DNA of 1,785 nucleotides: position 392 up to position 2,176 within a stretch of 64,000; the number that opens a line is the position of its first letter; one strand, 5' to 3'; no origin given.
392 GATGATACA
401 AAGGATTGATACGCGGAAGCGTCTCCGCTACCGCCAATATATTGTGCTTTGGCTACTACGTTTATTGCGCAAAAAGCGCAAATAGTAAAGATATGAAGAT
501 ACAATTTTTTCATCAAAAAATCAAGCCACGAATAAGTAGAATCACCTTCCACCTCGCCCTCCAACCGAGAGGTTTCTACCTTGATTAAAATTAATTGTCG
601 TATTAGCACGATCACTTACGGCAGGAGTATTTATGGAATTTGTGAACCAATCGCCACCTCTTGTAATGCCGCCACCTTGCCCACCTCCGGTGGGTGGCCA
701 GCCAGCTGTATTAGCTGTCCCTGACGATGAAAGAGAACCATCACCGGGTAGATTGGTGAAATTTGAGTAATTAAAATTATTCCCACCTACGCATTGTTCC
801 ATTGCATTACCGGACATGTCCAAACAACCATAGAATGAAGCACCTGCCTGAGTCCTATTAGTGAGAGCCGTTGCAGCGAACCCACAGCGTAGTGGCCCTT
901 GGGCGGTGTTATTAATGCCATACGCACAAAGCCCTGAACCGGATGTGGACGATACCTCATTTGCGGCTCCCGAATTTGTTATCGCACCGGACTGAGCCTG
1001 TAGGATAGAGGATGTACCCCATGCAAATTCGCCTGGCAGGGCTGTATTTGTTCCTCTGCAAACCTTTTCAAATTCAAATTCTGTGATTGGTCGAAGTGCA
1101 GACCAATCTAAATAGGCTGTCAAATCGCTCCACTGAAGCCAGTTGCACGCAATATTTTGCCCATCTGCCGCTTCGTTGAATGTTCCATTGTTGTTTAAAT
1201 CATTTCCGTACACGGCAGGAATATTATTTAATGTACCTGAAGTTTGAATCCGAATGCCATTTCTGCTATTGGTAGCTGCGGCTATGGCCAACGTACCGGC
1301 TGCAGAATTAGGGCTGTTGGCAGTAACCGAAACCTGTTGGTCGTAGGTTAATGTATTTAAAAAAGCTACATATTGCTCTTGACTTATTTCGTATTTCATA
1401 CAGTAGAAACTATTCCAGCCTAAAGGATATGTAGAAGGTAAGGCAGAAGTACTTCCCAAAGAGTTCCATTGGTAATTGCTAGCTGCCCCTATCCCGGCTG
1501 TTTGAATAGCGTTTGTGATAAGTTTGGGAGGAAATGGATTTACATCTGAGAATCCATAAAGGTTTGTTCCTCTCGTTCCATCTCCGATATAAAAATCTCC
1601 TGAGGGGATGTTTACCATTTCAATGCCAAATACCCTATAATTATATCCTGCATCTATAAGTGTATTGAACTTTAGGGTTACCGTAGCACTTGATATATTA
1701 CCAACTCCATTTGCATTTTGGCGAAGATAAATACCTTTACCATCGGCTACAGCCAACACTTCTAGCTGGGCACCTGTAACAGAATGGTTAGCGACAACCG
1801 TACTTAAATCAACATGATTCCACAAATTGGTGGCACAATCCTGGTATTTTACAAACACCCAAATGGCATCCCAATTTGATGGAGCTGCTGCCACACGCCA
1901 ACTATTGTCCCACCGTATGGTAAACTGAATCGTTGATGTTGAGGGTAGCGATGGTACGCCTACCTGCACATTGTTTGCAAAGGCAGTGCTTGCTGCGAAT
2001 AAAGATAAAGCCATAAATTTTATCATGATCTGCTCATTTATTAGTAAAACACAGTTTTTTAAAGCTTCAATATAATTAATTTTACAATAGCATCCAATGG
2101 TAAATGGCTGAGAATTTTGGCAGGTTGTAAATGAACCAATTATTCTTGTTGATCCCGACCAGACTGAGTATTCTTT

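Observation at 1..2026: FGE-sulfatase-fold protein directly upstream of a secreted protein made of 27-aa repeats, each with an invariant S-V-C-P-P-L motif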

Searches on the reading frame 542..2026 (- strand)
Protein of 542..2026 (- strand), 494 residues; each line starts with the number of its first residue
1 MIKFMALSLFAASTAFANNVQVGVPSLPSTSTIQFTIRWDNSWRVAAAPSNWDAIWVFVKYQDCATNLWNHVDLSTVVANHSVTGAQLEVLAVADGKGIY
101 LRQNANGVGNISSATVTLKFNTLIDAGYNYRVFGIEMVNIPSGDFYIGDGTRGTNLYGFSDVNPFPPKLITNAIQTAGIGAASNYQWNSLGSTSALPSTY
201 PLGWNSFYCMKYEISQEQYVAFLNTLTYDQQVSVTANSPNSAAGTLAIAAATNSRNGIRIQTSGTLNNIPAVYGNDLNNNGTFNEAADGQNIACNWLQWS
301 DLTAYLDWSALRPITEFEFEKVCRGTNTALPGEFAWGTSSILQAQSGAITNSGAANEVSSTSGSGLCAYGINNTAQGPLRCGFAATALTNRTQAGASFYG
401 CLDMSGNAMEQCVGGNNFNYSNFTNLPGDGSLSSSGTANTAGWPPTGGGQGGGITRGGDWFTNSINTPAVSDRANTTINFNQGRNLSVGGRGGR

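Call 6: search_protein_families(library=pfam, proteins=[window:542-2026:-], max_evalue=1)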
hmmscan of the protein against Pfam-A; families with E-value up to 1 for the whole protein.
window:542-2026:- (494 aa): 1 family
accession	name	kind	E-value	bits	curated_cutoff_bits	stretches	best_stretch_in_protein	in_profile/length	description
PF03781.23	FGE-sulfatase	-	6.6e-10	39.5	23.3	1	204-464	34-226/255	Sulfatase-modifying factor enzyme 1-like domain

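Call 7: search_protein_families(library=ncbifam, proteins=[window:542-2026:-], max_evalue=1)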
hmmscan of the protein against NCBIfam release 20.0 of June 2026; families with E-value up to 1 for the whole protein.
window:542-2026:- (494 aa): 1 family
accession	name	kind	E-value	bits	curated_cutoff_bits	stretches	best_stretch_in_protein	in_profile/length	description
NF038016.1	sporang_Gsm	equivalog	0.022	14.1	240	1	227-313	68-156/316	sporangiospore maturation cell wall hydrolase GsmA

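Call 8: find_encoding_contigs(protein=window:545-2026:-, flank=10000, max_places=6)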
Protein window:545-2026:- (494 aa): no gene with exactly this product is on record in the collection.

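Call 9: find_homologous_proteins(query=window:545-2026:-)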
Query window:545-2026:- (494 aa): 1812 proteins with E <= 0.001 among 8000 candidates; the best 120 are listed.
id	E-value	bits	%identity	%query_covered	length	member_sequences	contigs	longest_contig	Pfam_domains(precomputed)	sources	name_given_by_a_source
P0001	0.0e+0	1015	92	100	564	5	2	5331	PF03781.23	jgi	jgi:formylglycine-generating enzyme required for sulfatase activity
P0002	1.2e-268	910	84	100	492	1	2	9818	PF03781.23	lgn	-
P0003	2.4e-249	846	75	100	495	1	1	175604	PF03781.23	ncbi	-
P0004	1.5e-242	824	73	99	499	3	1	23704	PF03781.23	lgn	-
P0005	1.2e-237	808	73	97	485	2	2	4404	PF03781.23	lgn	-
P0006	5.8e-237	806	72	97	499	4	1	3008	PF03781.23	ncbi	-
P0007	4.3e-235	799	72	97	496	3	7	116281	PF03781.23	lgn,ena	-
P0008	1.1e-234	798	71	100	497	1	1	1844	PF03781.23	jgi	jgi:formylglycine-generating enzyme required for sulfatase activity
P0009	1.6e-233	794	72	97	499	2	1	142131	PF03781.23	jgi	jgi:formylglycine-generating enzyme required for sulfatase activity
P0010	2.4e-232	790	70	100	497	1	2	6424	PF03781.23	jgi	jgi:formylglycine-generating enzyme required for sulfatase activity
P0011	2.4e-231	787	70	99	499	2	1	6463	PF03781.23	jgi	jgi:formylglycine-generating enzyme required for sulfatase activity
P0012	1.0e-224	765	70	97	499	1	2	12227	PF03781.23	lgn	-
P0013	1.4e-220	751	69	97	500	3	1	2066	PF03781.23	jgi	jgi:formylglycine-generating enzyme required for sulfatase activity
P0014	4.6e-217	740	67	99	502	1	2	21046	PF03781.23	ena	-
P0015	4.2e-216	737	67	100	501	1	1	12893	PF03781.23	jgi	jgi:formylglycine-generating enzyme required for sulfatase activity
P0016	4.0e-210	717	65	99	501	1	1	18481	PF03781.23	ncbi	-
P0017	6.6e-210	716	65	100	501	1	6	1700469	PF03781.23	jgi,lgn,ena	-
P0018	2.2e-208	711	65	99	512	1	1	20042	PF03781.23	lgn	-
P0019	3.0e-208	711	66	97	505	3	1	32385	PF03781.23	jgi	jgi:formylglycine-generating enzyme required for sulfatase activity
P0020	4.8e-208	710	66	97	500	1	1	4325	PF03781.23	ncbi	-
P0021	2.1e-206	705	67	100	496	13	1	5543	PF03781.23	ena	-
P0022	3.4e-205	701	65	100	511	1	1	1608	PF03781.23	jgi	-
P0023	3.5e-205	701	65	100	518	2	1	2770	PF03781.23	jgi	jgi:formylglycine-generating enzyme required for sulfatase activity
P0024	4.2e-203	694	66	100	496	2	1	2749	PF03781.23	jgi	jgi:formylglycine-generating enzyme required for sulfatase activity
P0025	4.5e-202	691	65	99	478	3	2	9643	PF03781.23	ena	-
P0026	1.7e-201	689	65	100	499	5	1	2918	PF03781.23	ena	-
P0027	3.1e-201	688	64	100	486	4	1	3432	PF03781.23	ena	-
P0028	3.8e-200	684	64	97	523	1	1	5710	PF03781.23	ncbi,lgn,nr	ncbi:MAG: hypothetical protein EPN85_11705 [Bacteroidetes bacterium]|nr:MAG: hypothetical protein EP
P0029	1.8e-199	682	63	100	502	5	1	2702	PF03781.23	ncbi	-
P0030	1.7e-198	679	65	98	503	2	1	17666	PF03781.23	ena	-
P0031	4.0e-198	677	63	100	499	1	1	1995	PF03781.23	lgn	-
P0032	3.7e-197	674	63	100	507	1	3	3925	PF03781.23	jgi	jgi:formylglycine-generating enzyme required for sulfatase activity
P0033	2.6e-196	671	63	100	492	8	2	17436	PF03781.23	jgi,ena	-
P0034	2.1e-195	669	63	100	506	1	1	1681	PF03781.23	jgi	-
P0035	6.3e-195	667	62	100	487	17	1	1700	PF03781.23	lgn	-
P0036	8.5e-195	666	62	99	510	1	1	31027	PF03781.23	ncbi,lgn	ncbi:MAG: SUMF1/EgtB/PvdO family nonheme iron enzyme [Bacteroidia bacterium]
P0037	1.8e-194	665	60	100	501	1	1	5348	PF03781.23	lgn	-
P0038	2.5e-194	665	63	97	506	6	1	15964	PF03781.23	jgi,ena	jgi:formylglycine-generating enzyme required for sulfatase activity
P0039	2.8e-194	665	63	100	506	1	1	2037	PF03781.23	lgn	-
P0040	3.4e-194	665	63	99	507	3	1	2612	PF03781.23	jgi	jgi:formylglycine-generating enzyme required for sulfatase activity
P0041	6.1e-194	664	63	99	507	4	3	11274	PF03781.23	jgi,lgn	jgi:formylglycine-generating enzyme required for sulfatase activity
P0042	3.9e-193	661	62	99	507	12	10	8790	PF03781.23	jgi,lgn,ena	jgi:formylglycine-generating enzyme required for sulfatase activity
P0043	1.4e-192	659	63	100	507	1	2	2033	PF03781.23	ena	-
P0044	5.2e-191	654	61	100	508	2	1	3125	PF03781.23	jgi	jgi:formylglycine-generating enzyme required for sulfatase activity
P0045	1.1e-190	653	61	99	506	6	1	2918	PF03781.23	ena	-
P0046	1.1e-189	650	61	99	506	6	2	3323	PF03781.23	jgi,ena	jgi:formylglycine-generating enzyme required for sulfatase activity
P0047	1.8e-188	646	72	82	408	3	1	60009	PF03781.23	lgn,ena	-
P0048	1.4e-186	639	60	99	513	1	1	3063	PF03781.23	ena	-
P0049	1.6e-186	639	60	100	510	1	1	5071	PF03781.23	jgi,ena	jgi:formylglycine-generating enzyme required for sulfatase activity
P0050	9.3e-185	633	62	97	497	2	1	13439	PF03781.23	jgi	jgi:formylglycine-generating enzyme required for sulfatase activity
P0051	9.4e-184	630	61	97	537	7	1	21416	PF03781.23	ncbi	-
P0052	1.3e-181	623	58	99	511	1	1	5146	PF03781.23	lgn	-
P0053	3.5e-181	622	57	100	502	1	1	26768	PF03781.23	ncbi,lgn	-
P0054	6.9e-181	621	61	97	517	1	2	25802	PF03781.23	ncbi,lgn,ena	-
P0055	2.2e-180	619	60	99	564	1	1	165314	PF03781.23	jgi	jgi:formylglycine-generating enzyme required for sulfatase activity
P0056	3.0e-179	615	58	97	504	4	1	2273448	PF03781.23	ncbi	ncbi:MAG: SUMF1/EgtB/PvdO family nonheme iron enzyme [Tenuifilaceae bacterium]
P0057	7.7e-179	614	56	100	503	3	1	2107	PF03781.23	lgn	-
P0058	8.2e-179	614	56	100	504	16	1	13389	PF03781.23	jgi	jgi:formylglycine-generating enzyme required for sulfatase activity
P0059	4.6e-178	611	57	100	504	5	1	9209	PF03781.23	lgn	-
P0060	7.8e-177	607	57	99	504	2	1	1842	PF03781.23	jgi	jgi:formylglycine-generating enzyme required for sulfatase activity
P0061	8.3e-177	607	57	100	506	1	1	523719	PF03781.23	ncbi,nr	ncbi:MAG: SUMF1/EgtB/PvdO family nonheme iron enzyme [Bacteroidota bacterium]|nr:SUMF1/EgtB/PvdO fam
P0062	4.8e-176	605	60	97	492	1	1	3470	PF03781.23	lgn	-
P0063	4.5e-175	601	56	100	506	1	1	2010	PF03781.23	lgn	-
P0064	1.4e-174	600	58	99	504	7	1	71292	PF03781.23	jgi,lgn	jgi:formylglycine-generating enzyme required for sulfatase activity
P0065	1.5e-174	600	57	98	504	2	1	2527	PF03781.23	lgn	-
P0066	1.9e-174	599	59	100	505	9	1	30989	PF03781.23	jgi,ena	jgi:formylglycine-generating enzyme required for sulfatase activity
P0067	2.6e-174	599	57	97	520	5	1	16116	PF03781.23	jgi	-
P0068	4.5e-174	598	57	96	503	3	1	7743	PF03781.23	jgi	-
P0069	4.5e-174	598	56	99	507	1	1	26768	PF03781.23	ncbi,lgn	-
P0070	4.9e-174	598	59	98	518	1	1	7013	PF03781.23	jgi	jgi:formylglycine-generating enzyme required for sulfatase activity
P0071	1.7e-173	596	59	100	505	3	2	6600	PF03781.23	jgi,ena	jgi:formylglycine-generating enzyme required for sulfatase activity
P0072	2.6e-173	596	56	100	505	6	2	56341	PF03781.23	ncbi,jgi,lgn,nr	ncbi:MAG: hypothetical protein EHM93_09930 [Bacteroidales bacterium]|nr:MAG: hypothetical protein EH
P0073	4.9e-173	595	57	99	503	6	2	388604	PF03781.23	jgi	-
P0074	9.1e-173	594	56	99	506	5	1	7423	PF03781.23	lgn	-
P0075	3.1e-172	592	55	100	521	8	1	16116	PF03781.23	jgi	-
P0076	3.3e-172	592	58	100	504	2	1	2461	PF03781.23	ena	-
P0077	3.8e-172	592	59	97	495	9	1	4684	PF03781.23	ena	-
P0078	5.0e-172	591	57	100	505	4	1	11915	PF03781.23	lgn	-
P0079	6.7e-172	591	58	100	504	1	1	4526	PF03781.23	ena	-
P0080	9.4e-172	590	56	98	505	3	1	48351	PF03781.23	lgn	-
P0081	5.4e-171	588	58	100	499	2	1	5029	PF03781.23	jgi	jgi:formylglycine-generating enzyme required for sulfatase activity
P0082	6.1e-171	588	55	100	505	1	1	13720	PF03781.23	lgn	-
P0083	9.4e-171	587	57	99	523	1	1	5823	PF03781.23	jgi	jgi:formylglycine-generating enzyme required for sulfatase activity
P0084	2.5e-170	586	55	100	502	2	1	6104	PF03781.23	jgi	jgi:formylglycine-generating enzyme required for sulfatase activity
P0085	1.3e-169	583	61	94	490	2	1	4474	PF03781.23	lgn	-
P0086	2.3e-169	583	58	97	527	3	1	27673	PF03781.23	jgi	jgi:formylglycine-generating enzyme required for sulfatase activity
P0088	3.4e-169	582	56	100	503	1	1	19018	PF03781.23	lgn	-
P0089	3.8e-169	582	56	99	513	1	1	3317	PF03781.23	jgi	-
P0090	6.7e-169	581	56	100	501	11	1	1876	PF03781.23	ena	-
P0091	1.9e-168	580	60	97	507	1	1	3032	PF03781.23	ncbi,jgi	jgi:formylglycine-generating enzyme required for sulfatase activity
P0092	2.6e-168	579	55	99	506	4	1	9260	PF03781.23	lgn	-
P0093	6.0e-168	578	58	100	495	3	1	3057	PF03781.23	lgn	-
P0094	7.8e-168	578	55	100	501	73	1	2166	PF03781.23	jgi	-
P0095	9.1e-168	577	58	99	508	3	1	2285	PF03781.23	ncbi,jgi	jgi:formylglycine-generating enzyme required for sulfatase activity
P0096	3.0e-167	576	56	100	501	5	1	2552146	PF03781.23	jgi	jgi:formylglycine-generating enzyme required for sulfatase activity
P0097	5.2e-167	575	53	100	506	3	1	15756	PF03781.23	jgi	-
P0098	1.0e-166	574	57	100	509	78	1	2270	PF03781.23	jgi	jgi:formylglycine-generating enzyme required for sulfatase activity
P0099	1.0e-166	574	57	100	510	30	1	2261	PF03781.23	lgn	-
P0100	2.2e-166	573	58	97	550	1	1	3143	PF03781.23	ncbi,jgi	jgi:formylglycine-generating enzyme required for sulfatase activity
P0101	3.6e-166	572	57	100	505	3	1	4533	PF03781.23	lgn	-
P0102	5.3e-166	572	55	100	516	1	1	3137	PF03781.23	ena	-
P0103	9.6e-166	571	57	100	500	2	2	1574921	PF03781.23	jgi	jgi:formylglycine-generating enzyme required for sulfatase activity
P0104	1.1e-165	571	57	100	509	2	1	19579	PF03781.23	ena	-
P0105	1.1e-165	570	56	100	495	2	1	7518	PF03781.23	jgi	jgi:formylglycine-generating enzyme required for sulfatase activity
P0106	1.1e-165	570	57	100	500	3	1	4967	PF03781.23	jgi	jgi:formylglycine-generating enzyme required for sulfatase activity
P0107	1.2e-165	570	57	99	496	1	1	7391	PF03781.23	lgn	-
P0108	1.4e-165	570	57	100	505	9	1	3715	PF03781.23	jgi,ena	jgi:formylglycine-generating enzyme required for sulfatase activity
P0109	1.7e-165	570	58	97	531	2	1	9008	PF03781.23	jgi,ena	jgi:formylglycine-generating enzyme required for sulfatase activity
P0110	5.7e-165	568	57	100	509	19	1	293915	PF03781.23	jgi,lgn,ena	-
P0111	6.5e-165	568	53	97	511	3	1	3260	PF03781.23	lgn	-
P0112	7.4e-165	568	55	100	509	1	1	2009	PF03781.23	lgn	-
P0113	1.3e-164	567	57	100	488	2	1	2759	PF03781.23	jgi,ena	jgi:formylglycine-generating enzyme required for sulfatase activity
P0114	1.9e-164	566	56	100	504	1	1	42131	PF03781.23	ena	-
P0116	1.5e-163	563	55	98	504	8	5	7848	PF03781.23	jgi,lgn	-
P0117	2.3e-163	563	54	99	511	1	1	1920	PF03781.23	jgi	jgi:formylglycine-generating enzyme required for sulfatase activity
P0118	1.1e-162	561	56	97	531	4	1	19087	PF03781.23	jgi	jgi:formylglycine-generating enzyme required for sulfatase activity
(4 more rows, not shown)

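Call 10: find_encoding_contigs(protein=P0003, flank=8000, max_places=2)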
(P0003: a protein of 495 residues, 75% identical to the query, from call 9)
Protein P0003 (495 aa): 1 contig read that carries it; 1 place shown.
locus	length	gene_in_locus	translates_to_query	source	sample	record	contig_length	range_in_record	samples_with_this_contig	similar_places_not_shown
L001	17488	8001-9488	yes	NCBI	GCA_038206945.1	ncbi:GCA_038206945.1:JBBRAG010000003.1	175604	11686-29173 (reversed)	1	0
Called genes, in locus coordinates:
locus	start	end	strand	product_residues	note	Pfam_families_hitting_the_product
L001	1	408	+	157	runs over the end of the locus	PF04120:Iron_permease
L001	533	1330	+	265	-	PF02230:Abhydrolase_2 (faint), PF00561:Abhydrolase_1, PF12146:Hydrolase_4, PF12697:Abhydrolase_6, PF03096:Ndr, PF00561:Abhydrolase_1 (weak)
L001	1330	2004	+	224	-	PF00072:Response_reg, PF00486:Trans_reg_C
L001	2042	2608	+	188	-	PF01553:Acyltransferase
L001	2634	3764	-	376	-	PF07642:BBP2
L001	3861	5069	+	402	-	PF00155:Aminotran_1_2 (weak), PF01041:DegT_DnrJ_EryC1, PF00266:Aminotran_5 (faint), PF01053:Cys_Met_Meta_PP (weak)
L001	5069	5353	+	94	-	PF21956:DUF6922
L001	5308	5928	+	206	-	PF08843:AbiEii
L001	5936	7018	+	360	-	PF00465:Fe-ADH, PF25137:ADH_Fe_C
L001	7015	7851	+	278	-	PF00793:DAHP_synth_1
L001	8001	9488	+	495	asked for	PF03781:FGE-sulfatase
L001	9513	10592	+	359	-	PF18962:Por_Secre_tail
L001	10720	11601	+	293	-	PF00171:Aldedh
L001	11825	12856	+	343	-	PF13847:Methyltransf_31, PF08241:Methyltransf_11, PF08242:Methyltransf_12 (weak), PF13649:Methyltransf_25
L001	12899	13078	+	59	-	-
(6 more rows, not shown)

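Call 11: find_encoding_contigs(protein=P0001, flank=6000, max_places=3)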
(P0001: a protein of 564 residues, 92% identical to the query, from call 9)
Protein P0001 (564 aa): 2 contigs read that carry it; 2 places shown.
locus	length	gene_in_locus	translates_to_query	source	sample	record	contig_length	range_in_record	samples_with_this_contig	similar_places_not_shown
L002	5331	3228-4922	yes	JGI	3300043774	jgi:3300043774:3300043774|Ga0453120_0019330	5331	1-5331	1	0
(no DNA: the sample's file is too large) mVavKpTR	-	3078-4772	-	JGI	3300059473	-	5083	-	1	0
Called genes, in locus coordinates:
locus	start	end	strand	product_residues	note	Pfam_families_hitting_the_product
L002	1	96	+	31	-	?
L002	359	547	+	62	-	-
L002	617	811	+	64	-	-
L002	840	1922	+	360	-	-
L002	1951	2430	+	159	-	PF01590:GAF (weak), PF13185:GAF_2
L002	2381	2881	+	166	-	PF08448:PAS_4, PF13426:PAS_9, PF08447:PAS_3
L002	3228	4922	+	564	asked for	PF03781:FGE-sulfatase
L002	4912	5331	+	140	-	?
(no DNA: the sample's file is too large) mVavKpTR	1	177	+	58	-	?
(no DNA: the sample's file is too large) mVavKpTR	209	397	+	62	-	-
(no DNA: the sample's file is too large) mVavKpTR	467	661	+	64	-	-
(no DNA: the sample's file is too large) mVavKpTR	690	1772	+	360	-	-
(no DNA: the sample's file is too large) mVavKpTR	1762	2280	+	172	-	PF01590:GAF (weak), PF13185:GAF_2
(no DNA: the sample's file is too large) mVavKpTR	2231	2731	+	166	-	PF08448:PAS_4, PF13426:PAS_9, PF08447:PAS_3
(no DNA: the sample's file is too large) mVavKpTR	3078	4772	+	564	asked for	PF03781:FGE-sulfatase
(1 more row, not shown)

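Call 16: search_solved_structures(query=window:545-2026:-, max_evalue=1, show_alignments=3)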
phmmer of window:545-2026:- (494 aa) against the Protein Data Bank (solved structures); distinct sequences matched with E-value up to 1: 10.
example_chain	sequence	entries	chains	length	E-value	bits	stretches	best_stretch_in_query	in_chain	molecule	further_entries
2aft_X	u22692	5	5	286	0.089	14.9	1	205-338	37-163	Sulfatase modifying factor 1 | Sulfatase-modifying factor 1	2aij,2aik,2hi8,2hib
2afy_X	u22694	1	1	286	0.089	14.9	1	205-338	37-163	Sulfatase modifying factor 1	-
2aii_X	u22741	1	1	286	0.089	14.9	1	205-338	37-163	Sulfatase modifying factor 1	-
1y1e_X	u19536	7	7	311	0.1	14.7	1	205-338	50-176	C-alpha-formyglycine-generating enzyme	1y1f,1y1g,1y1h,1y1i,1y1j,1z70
31dc_A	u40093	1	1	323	0.11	14.6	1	205-338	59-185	Formylglycine-generating enzyme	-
5ssy_A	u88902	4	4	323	0.11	14.6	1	205-338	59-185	Formylglycine-generating enzyme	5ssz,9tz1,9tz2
5ssx_A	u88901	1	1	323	0.25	13.5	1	206-338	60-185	Formylglycine-generating enzyme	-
1nb0_A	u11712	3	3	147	0.59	12.2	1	152-211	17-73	hypothetical protein FLJ11149 | RIBOFLAVIN KINASE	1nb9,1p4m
1q9s_A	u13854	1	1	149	0.59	12.2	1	152-211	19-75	hypothetical protein FLJ11149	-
8aru_A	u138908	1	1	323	0.73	11.9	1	293-338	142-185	Formylglycine-generating enzyme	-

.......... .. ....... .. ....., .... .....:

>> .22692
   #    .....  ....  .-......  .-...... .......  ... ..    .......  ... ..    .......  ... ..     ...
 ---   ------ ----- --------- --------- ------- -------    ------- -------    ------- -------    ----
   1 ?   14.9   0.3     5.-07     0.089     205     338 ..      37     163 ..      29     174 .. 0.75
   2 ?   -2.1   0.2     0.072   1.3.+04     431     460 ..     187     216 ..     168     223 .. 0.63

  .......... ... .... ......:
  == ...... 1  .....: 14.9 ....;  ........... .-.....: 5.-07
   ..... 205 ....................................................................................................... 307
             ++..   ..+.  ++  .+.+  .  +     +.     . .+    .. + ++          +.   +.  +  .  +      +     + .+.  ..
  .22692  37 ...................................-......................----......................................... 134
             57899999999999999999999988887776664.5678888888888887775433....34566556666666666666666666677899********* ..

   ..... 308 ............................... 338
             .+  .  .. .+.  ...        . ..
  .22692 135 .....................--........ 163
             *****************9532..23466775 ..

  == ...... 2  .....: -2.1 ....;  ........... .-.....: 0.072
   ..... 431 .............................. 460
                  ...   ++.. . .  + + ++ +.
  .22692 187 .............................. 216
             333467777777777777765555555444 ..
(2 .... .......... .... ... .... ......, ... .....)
